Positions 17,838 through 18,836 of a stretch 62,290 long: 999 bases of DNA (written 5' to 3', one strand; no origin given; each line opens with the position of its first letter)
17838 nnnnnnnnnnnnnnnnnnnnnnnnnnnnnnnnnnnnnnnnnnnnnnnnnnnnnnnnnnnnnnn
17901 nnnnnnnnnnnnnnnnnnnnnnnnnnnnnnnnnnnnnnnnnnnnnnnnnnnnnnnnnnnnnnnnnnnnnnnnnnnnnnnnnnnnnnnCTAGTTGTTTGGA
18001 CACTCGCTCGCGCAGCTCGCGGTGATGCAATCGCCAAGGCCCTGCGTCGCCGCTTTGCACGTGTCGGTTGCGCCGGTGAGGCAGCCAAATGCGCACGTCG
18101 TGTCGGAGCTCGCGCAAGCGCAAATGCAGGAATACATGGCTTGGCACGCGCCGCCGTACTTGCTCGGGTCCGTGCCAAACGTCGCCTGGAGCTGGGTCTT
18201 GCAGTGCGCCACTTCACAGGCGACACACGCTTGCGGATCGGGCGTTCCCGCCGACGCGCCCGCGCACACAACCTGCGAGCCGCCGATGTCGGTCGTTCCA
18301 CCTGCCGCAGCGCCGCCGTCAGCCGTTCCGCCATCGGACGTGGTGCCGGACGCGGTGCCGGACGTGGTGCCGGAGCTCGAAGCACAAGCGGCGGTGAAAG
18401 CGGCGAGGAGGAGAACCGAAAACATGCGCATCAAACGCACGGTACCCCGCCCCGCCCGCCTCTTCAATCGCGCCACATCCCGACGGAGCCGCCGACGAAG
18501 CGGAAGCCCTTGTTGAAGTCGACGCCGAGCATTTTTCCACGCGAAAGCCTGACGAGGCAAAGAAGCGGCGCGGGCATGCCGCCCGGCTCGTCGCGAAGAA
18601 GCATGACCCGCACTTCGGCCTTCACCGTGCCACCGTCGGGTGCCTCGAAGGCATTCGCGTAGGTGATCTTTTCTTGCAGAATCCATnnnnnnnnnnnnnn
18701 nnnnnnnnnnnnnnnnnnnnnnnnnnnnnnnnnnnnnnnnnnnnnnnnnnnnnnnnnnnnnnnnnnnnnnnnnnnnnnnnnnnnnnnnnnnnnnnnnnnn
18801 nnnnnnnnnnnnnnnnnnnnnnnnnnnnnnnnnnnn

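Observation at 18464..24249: Two different ATP-grasp-type ligases flanked by an M61-PDZ metallopeptidase, a membrane protein and a serine esterase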

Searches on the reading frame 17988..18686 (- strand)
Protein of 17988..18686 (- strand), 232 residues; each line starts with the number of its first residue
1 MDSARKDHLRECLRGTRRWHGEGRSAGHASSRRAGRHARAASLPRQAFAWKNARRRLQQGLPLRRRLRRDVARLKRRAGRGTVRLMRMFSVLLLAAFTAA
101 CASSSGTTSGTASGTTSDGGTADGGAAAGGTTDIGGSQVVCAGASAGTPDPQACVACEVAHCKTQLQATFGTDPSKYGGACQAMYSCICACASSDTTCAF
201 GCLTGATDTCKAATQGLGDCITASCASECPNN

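Call 4: search_protein_families(library=pfam, proteins=[window:17988-18686:-], max_evalue=0.01)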
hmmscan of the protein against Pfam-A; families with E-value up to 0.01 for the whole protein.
window:17988-18686:- (232 aa): 0 families

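Call 5: search_protein_families(library=ncbifam, proteins=[window:17988-18686:-], max_evalue=0.01)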
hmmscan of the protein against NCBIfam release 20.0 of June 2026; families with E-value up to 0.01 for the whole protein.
window:17988-18686:- (232 aa): 0 families
